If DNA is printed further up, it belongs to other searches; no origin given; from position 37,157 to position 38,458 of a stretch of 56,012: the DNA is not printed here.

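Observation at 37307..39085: AT-rich RelA/SpoT-type alarmone synthetase (toxSAS/CapRel-like architecture?) inserted inside the hisZG-DCB operon next to a Zn-PLC-fold gene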

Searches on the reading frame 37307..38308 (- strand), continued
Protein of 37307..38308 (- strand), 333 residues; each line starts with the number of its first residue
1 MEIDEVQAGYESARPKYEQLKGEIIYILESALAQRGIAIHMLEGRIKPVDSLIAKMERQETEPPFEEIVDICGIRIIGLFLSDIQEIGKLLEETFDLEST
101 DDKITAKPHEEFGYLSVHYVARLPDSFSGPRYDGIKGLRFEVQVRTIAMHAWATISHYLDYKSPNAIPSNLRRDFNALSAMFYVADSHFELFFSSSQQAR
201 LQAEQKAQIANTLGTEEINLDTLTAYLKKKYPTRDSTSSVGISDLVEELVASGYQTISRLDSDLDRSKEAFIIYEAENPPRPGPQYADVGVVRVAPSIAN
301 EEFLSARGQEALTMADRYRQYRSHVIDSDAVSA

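Call 32: find_related_loci(query=A1, collection=metagenome_contigs, flank=4000)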
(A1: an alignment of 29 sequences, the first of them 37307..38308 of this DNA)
Query A1 (333 aa) in metagenome_contigs; peptide patterns used: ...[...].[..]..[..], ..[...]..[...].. (x = any residue, [..] = any of these).
600 stretches matched a pattern (row limit reached: there are more); 371 encode a relative of the query (tblastn E <= 1e-3); the best 80 are kept; 80 distinct loci.
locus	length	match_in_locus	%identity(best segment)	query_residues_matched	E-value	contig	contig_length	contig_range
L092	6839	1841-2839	99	1-333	0e+0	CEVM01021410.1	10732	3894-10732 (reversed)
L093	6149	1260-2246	96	1-333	0e+0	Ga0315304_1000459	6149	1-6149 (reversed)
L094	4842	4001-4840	98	1-280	0e+0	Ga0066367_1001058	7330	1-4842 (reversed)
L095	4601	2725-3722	91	1-333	3e-178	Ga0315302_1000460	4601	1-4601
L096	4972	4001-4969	56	1-321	1e-119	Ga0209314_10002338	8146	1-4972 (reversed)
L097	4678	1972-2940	56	1-321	2e-120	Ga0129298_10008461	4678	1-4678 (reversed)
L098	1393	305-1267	56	1-322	8e-127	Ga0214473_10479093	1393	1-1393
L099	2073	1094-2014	55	1-307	6e-123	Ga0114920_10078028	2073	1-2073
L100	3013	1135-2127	54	1-321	1e-119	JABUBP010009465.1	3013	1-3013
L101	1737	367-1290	56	1-307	2e-122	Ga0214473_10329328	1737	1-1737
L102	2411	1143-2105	55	1-310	8e-120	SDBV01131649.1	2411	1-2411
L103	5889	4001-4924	58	1-307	1e-113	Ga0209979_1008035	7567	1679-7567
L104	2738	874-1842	52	1-322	1e-117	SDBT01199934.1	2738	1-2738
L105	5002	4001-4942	55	1-306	2e-112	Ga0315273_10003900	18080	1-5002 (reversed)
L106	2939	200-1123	56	1-307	2e-114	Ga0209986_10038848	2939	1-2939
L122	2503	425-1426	48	1-331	9e-99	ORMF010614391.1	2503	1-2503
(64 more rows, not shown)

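Call 33: fold_search(model_id=the predicted structure, library=pdb)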
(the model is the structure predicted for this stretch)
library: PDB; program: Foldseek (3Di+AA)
matches with E <= 10: 243; with E <= 0.001: 66
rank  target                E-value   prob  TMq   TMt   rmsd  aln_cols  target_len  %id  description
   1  2be3_A                5.8e-11  1.00  0.48  0.76   3.5       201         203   27  Structure of a GTP Pyrophosphokinase Family Protein from Streptococcus pneumoniae (released 2005-12-06)
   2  5dec_B                1.5e-10  1.00  0.48  0.79   3.6       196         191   28  Crystal structure of the small alarmone synthetase 1 from Bacillus subtilis (released 2015-10-28)
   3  5ded_E                1.7e-10  1.00  0.47  0.77   3.7       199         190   28  Crystal structure of the small alarmone synthethase 1 from Bacillus subtilis bound to its product pppGpp (released 2015-10-28)
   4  5dec_A                3.3e-10  1.00  0.47  0.79   3.6       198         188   27  Crystal structure of the small alarmone synthetase 1 from Bacillus subtilis (released 2015-10-28)
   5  6ex0_A                3.8e-10  1.00  0.47  0.78   2.9       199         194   28  Crystal structure of RelP (SAS2) from Staphylococcus aureus bound to pppGpp in the post-catalytic state (released 2018-01-24)
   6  5ded_F                6.6e-10  1.00  0.46  0.75   4.1       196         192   29  Crystal structure of the small alarmone synthethase 1 from Bacillus subtilis bound to its product pppGpp (released 2015-10-28)
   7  5dec_D                7.3e-10  1.00  0.46  0.78   3.8       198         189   27  Crystal structure of the small alarmone synthetase 1 from Bacillus subtilis (released 2015-10-28)
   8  6ewz_B                7.3e-10  1.00  0.47  0.75   3.6       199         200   28  Crystal structure of RelP (SAS2) from Staphylococcus aureus bound to AMPCPP and GTP in the pre-catalytic state (released 2018-01-24)
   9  5ded_C                7.7e-10  1.00  0.48  0.78   3.8       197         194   29  Crystal structure of the small alarmone synthethase 1 from Bacillus subtilis bound to its product pppGpp (released 2015-10-28)
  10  5ded_H                8.2e-10  1.00  0.48  0.79   3.5       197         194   28  Crystal structure of the small alarmone synthethase 1 from Bacillus subtilis bound to its product pppGpp (released 2015-10-28)
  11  3l9d_B                9.1e-10  1.00  0.46  0.76   3.7       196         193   26  The Crystal Structure of smu.1046c from Streptococcus mutans UA159 (released 2011-01-12)
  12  6fgj_A                1.2e-09  1.00  0.49  0.79   3.3       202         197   28  Crystal structure of the small alarmone synthethase 2 from Staphylococcus aureus (released 2018-02-07)
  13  6fgj_B                1.2e-09  1.00  0.47  0.76   3.6       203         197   28  Crystal structure of the small alarmone synthethase 2 from Staphylococcus aureus (released 2018-02-07)
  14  3l9d_A                1.3e-09  1.00  0.48  0.77   3.6       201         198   26  The Crystal Structure of smu.1046c from Streptococcus mutans UA159 (released 2011-01-12)
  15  6ex0_B                1.6e-09  1.00  0.47  0.77   3.2       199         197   29  Crystal structure of RelP (SAS2) from Staphylococcus aureus bound to pppGpp in the post-catalytic state (released 2018-01-24)
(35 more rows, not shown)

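Call 36: find_encoding_contigs(protein=P0009, flank=3000, max_places=3)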
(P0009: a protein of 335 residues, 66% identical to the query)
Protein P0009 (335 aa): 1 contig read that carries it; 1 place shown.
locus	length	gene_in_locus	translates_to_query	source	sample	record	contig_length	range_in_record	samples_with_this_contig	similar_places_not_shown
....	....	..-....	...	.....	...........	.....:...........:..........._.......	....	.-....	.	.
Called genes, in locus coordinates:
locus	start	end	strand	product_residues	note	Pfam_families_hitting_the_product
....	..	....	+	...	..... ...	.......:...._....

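Call 37: find_encoding_contigs(protein=P0016, flank=3000, max_places=3)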
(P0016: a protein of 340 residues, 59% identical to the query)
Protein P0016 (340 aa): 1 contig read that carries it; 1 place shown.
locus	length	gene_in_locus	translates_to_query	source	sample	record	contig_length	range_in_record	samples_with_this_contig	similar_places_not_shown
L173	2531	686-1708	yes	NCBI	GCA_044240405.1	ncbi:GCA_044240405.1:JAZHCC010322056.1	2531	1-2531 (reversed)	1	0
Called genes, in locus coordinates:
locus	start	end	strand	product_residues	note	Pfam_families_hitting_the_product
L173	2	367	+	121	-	?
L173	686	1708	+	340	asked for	PF04607:RelA_SpoT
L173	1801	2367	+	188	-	-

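Call 42: search_dna_similar(query=window:37307-38308:-, collection=phages, mode=protein, max_evalue=0.001, max_rows=15)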
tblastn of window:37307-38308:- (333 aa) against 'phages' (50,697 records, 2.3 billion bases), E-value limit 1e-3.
Records with a match: 29; places in all: 29; records where one place covers at least 80% of the query: 3.
Best place of each record, by identity: <60% 29.
By first word of the organism name: Bacteriophage 11; Listeria 10; Staphylococcus 3; Mycobacterium 2; Vibrio 1; Enterococcus 1; Streptococcus 1.
By host as written in the record: - 11; Listeria monocytogenes 10; Staphylococcus aureus 3; Mycobacterium abscessus GD68 1; Mycobacterium abscessus GD04 1; Vibrio cyclitrophicus 10N.261.45.F7 1; Enterococcus faecalis 1; Streptococcus suis LS2Z 1.
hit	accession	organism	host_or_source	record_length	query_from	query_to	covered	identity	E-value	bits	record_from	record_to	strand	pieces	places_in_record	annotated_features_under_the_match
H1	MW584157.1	Mycobacterium phage prophi68-1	Mycobacterium abscessus GD68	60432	10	293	85%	34.2%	7e-45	169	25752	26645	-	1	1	42: GTP pyrophosphokinase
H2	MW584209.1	Mycobacterium phage prophiGD04-1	Mycobacterium abscessus GD04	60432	10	293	85%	34.2%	7e-45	169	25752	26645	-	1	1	42: GTP pyrophosphokinase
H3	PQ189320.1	Vibrio phage 10N.261.45.F7_PE002A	Vibrio cyclitrophicus 10N.261.45.F7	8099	5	320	95%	30.3%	9e-36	142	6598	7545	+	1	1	hypothetical protein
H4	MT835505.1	Bacteriophage sp.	human fecal samples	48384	3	215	64%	30.5%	6e-11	69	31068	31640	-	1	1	record has no annotation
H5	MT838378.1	Bacteriophage sp.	human fecal samples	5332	39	230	58%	28.9%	3e-14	79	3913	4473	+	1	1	record has no annotation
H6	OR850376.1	Staphylococcus phage SA 1298 Kay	Staphylococcus aureus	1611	3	206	61%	26.3%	3e-15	82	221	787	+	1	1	record has no annotation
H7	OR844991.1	Staphylococcus phage SA 1306 Kay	Staphylococcus aureus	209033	3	206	61%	26.3%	5e-15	82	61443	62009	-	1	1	record has no annotation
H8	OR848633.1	Listeria phage LM 4-14-1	Listeria monocytogenes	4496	1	171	51%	30.0%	6e-15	81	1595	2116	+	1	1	record has no annotation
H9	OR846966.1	Listeria phage LM 4-11-1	Listeria monocytogenes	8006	1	171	51%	30.0%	6e-15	81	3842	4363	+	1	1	record has no annotation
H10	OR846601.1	Enterococcus phage Efs 1-1-1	Enterococcus faecalis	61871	35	200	50%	30.6%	4e-15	82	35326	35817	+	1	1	record has no annotation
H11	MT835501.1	Bacteriophage sp.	human fecal samples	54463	24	206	55%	27.8%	4e-12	73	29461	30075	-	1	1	record has no annotation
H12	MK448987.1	Streptococcus phage Javan576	Streptococcus suis LS2Z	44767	33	200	50%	28.1%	9e-14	78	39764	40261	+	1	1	GTP pyrophosphokinase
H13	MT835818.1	Bacteriophage sp.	human fecal samples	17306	39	163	38%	37.4%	5e-12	72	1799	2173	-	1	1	record has no annotation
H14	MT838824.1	Bacteriophage sp.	human fecal samples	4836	24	172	45%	31.2%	1e-11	71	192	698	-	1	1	record has no annotation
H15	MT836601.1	Bacteriophage sp.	human fecal samples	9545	39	163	38%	36.6%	6e-10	66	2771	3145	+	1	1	record has no annotation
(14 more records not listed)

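Call 43: search_dna_similar(query=window:37307-38308:-, collection=plasmids, mode=protein, max_evalue=0.001, max_rows=15)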
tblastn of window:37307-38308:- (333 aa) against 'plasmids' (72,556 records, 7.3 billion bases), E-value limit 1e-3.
Records with a match: 113; places in all: 126; records where one place covers at least 80% of the query: 7.
Best place of each record, by identity: <60% 113.
By first word of the organism name: Bacillus 27; Ralstonia 15; Rhodococcus 10; Rhizobium 6; Agrobacterium 5; Enterococcus 5; Klebsiella 4; Aliarcobacter 4; Streptomyces 3; Staphylococcus 3; and 25 more.
By predicted mobility (MOB-suite, as given by PLSDB): non-mobilizable 70; conjugative 23; mobilizable 20.
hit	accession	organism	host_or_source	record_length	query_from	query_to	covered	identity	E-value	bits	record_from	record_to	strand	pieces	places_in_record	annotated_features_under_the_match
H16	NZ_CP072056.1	Bacillus mycoides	cell culture,soil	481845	1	303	91%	42.5%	1e-77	265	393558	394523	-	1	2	hypothetical protein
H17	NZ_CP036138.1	Bacillus mycoides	cell culture,soil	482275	1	303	91%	42.5%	1e-77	265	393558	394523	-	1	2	hypothetical protein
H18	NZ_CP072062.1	Bacillus mycoides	cell culture,soil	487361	1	303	91%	42.3%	2e-77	265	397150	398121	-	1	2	hypothetical protein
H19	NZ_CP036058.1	Bacillus mycoides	cell culture,soil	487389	1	303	91%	42.3%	2e-77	265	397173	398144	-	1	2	hypothetical protein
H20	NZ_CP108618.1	Streptomyces avidinii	-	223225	3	303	90%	31.8%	1e-46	176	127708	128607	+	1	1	hypothetical protein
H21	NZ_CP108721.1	Streptomyces sp. NBC_00998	-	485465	3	303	90%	31.8%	1e-46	176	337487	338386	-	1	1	hypothetical protein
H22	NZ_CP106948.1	Bacillus thuringiensis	BGSC database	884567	17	272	77%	31.9%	2e-28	122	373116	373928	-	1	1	hypothetical protein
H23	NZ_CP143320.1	Cetobacterium somerae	intestine of Yellow Catfish,pure culture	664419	10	253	73%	32.4%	9e-27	118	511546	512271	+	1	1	hypothetical protein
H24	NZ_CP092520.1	Cetobacterium somerae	Danio rerio,tissue sample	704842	10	253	73%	31.6%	7e-26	115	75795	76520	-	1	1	hypothetical protein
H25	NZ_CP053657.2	Bacillus cereus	culture,soil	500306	5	261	77%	29.3%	6e-23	107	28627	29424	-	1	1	RelA/SpoT domain-containing protein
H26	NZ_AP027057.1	Limnohabitans sp. TEGF004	water,lake surface water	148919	2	274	82%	27.4%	2e-23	108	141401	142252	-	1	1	hypothetical protein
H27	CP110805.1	Lysinibacillus sp. MHQ-1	pure culture,river water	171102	4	231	68%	31.6%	4e-24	110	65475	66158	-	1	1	none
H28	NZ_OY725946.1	Bacteroides finegoldii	-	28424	4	190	56%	34.0%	3e-25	113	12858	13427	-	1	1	(p)ppGpp synthetase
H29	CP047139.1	Ralstonia solanacearum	Potato,Single cell,tuber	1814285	9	219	63%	29.9%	4e-20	99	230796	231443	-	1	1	hypothetical protein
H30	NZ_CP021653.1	Ralstonia solanacearum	Solanum lycopersicum,Tomato with ...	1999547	9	219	63%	29.9%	4e-20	99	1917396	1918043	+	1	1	none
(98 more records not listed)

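Call 44: get_annotated_region(hit=H1, flank=4000)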
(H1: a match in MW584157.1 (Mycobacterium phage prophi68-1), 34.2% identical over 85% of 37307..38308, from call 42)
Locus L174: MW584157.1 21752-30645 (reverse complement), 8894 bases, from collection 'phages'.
description: Mycobacterium phage prophi68-1, complete genome.
organism: Mycobacterium phage prophi68-1 (NCBI taxid 2813220)
taxonomy: Viruses; Duplodnaviria; Heunggongvirae; Uroviricota; Caudoviricetes
host: Mycobacterium abscessus GD68; source: -; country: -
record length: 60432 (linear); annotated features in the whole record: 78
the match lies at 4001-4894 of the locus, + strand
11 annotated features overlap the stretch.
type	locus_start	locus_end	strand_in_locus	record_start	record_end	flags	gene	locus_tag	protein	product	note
CDS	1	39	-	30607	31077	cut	49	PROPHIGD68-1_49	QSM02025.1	terminase small subunit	-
CDS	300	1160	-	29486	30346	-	48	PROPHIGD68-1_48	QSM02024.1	methyltransferase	-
CDS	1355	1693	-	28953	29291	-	47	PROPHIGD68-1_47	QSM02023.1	HNH endonuclease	-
CDS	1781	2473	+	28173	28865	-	46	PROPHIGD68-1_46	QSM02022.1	hypothetical protein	-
CDS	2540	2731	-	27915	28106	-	45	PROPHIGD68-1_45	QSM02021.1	hypothetical protein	-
CDS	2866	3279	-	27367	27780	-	44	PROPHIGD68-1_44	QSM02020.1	hypothetical protein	-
CDS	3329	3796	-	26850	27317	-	43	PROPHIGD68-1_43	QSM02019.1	holin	-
CDS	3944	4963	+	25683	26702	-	42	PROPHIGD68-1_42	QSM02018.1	GTP pyrophosphokinase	-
CDS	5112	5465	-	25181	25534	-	41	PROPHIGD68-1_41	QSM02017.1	hypothetical protein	-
CDS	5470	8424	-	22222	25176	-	40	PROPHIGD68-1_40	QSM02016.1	membrane protein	-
CDS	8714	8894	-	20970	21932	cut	39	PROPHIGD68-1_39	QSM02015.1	helix-turn-helix DNA binding protein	-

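Call 45: get_annotated_region(hit=H3, flank=7000)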
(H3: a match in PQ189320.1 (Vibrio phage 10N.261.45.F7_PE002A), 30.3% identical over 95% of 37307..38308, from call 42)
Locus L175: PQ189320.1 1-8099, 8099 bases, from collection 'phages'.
description: Vibrio phage 10N.261.45.F7_PE002A, complete genome.
organism: Vibrio phage 10N.261.45.F7_PE002A (NCBI taxid 3385300)
taxonomy: Viruses; Monodnaviria; Loebvirae; Hofneiviricota; Faserviricetes; Tubulavirales
host: Vibrio cyclitrophicus 10N.261.45.F7; source: seawater; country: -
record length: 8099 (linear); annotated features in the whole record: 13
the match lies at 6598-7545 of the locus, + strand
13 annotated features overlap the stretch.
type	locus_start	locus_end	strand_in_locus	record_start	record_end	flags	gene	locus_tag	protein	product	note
CDS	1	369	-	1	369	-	-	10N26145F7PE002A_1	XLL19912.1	hypothetical protein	-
CDS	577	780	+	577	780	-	-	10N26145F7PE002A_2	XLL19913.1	hypothetical protein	DNA_primase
CDS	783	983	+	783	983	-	-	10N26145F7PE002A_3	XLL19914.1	hypothetical protein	-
CDS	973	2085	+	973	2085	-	-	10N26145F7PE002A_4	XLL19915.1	hypothetical protein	DNA_replication_initiation_protein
CDS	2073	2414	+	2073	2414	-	-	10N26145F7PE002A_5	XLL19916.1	hypothetical protein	Protein_of_unknown_function_(DUF1293)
CDS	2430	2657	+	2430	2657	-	-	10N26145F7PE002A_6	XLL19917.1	hypothetical protein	-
CDS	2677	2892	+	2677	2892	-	-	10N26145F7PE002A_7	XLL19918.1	hypothetical protein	Vpf81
CDS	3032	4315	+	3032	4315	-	-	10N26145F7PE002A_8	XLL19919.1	hypothetical protein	-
CDS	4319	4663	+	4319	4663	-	-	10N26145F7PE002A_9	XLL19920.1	hypothetical protein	ACE_VIBCH_Accessory_cholera_enterotoxin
CDS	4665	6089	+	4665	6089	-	-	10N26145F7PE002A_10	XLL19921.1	hypothetical protein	G1P_BPPHL_Gene_1_protein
CDS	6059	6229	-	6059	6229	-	-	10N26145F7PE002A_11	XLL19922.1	hypothetical protein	-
CDS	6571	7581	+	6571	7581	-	-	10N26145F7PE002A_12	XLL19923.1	hypothetical protein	Nucleotidyltransferase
CDS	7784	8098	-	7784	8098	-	-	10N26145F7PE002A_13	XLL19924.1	hypothetical protein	putative_transcription_regulator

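Call 46: get_annotated_region(hit=H16, flank=5000)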
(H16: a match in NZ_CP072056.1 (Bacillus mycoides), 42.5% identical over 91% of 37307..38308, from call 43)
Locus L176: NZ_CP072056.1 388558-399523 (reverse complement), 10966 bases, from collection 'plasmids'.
description: Bacillus mycoides strain JAS85/1 plasmid pBM482, complete sequence
organism: Bacillus mycoides (NCBI taxid 1405)
taxonomy: Bacteria; Bacillota; Bacilli; Bacillales; Bacillaceae; Bacillus; Bacillus mycoides
host: -; source: cell culture,soil; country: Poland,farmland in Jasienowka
typing (MOB-suite, as given by PLSDB): non-mobilizable; replicon rep_cluster_125; mating-pair formation MPF_T
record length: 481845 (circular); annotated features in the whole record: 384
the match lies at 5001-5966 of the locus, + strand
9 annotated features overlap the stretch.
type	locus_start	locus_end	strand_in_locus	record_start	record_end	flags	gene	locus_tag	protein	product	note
CDS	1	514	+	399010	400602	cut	-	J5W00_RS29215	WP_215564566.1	DUF4435 domain-containing protein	-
CDS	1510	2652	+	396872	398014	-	-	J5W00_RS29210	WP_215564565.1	DUF3800 domain-containing protein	-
CDS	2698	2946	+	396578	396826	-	-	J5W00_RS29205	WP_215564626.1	hypothetical protein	-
CDS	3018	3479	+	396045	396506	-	-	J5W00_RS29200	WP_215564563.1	hypothetical protein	-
CDS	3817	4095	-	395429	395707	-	-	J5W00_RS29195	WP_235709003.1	helix-turn-helix transcriptional regulator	-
CDS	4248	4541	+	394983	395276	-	-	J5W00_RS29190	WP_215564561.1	hypothetical protein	-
CDS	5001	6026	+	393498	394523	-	-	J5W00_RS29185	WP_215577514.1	hypothetical protein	-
CDS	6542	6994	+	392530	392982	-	-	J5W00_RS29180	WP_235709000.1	recombinase family protein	GO:0006310 - DNA recombination [Evidence IEA]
CDS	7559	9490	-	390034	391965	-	-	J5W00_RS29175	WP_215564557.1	P-loop NTPase fold protein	-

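Call 51: search_protein_families(library=pfam, proteins=[L002:7183-7605:+, L002:7829-8446:+], max_evalue=1)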
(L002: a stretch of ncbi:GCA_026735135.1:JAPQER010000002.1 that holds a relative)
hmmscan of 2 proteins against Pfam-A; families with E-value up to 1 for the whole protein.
L002:7183-7605:+ (140 aa): 2 families
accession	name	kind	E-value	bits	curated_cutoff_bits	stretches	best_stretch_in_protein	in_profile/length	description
PF13328.12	HD_4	-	6.1e-06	26.5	27.2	1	7-87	1-83/156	HD domain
PF01966.28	HD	-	0.016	15.9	22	1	33-88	17-80/116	HD domain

L002:7829-8446:+ (205 aa): 0 families

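Call 57: fold_search(model_id=the predicted structure, library=viral)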
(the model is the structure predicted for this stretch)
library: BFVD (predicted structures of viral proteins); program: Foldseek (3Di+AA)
matches with E <= 10: 179; with E <= 0.001: 12
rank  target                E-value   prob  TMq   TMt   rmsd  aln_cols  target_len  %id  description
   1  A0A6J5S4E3            4.0e-07  1.00  0.41  0.32   5.0       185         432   19  RelA/SpoT [uncultured Caudovirales phage]
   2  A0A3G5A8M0            1.7e-06  1.00  0.39  0.19   4.3       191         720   14  Glycosyltransferase [Hyperionvirus sp.]
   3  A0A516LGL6            3.9e-06  1.00  0.39  0.11  11.9       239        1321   20  (no name in the UniProt tables at hand)
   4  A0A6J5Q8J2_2          1.7e-05  1.00  0.39  0.13   4.4       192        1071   22  RelA/SpoT [uncultured Caudovirales phage]
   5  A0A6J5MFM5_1          2.5e-05  1.00  0.41  0.16   8.0       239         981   14  ART-PolyVal-like domain-containing protein [uncultured Caudovirales phage]
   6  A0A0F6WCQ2            3.6e-05  1.00  0.42  0.55   3.3       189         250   18  RelA/SpoT family protein [Sinorhizobium phage phiN3]
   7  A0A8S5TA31            4.2e-05  1.00  0.38  0.59   5.9       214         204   17  Tas1 [Siphoviridae sp. ctprd3]
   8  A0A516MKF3            1.1e-04  1.00  0.31  0.20   7.1       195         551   17  (no name in the UniProt tables at hand)
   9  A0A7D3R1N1            1.2e-04  1.00  0.38  0.69   3.7       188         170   13  Nucleotidyltransferase relA/spot protein [Fadolivirus FV1/VV64]
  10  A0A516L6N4            2.7e-04  1.00  0.36  0.14  11.7       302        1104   15  (no name in the UniProt tables at hand)
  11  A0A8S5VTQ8            6.0e-04  1.00  0.34  0.47   3.0       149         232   21  (no name in the UniProt tables at hand)
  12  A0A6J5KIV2            9.8e-04  1.00  0.43  0.14   3.9       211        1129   16  DdrB-like domain-containing protein [uncultured Caudovirales phage]
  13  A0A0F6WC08            5.3e-03  1.00  0.30  0.71   3.6       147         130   16  Uncharacterized protein [Sinorhizobium phage phiM7]
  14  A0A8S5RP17            9.5e-03  1.00  0.38  0.56   4.7       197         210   15  GTP pyrophosphokinase YjbM [virus sp. ctBS918]
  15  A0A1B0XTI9            1.8e-02  1.00  0.37  0.18   4.4       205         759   14  (no name in the UniProt tables at hand)
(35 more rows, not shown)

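Call 61: find_encoding_contigs(protein=P0034, flank=4000, max_places=2)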
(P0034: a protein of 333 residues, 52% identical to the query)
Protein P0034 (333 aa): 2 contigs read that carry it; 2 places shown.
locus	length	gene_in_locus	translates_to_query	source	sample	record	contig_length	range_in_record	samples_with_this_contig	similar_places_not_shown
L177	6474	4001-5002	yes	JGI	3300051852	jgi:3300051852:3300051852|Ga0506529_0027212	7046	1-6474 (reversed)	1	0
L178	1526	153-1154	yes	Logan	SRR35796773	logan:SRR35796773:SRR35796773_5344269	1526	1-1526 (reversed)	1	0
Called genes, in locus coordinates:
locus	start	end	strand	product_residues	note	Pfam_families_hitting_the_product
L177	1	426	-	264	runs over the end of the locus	PF03099:BPL_LplA_LipB, PF02237:BPL_C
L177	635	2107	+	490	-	PF13393:tRNA-synt_His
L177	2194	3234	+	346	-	PF01634:HisG, PF08029:HisG_C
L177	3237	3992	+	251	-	PF00882:Zn_dep_PLPC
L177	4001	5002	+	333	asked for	PF04607:RelA_SpoT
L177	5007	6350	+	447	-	PF00815:Histidinol_dh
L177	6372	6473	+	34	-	?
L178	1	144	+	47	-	?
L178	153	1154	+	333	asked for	PF04607:RelA_SpoT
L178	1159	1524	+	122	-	?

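Call 62: find_encoding_contigs(protein=P0111, flank=4000, max_places=2)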
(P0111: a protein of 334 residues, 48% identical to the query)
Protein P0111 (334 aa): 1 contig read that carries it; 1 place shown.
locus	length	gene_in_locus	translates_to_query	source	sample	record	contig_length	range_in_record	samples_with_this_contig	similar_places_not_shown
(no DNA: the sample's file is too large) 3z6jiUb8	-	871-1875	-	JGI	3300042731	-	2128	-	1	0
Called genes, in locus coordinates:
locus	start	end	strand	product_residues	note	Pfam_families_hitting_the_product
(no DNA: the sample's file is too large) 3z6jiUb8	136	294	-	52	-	-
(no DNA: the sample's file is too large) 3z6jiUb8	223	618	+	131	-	-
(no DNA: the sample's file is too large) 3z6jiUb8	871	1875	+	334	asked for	PF04607:RelA_SpoT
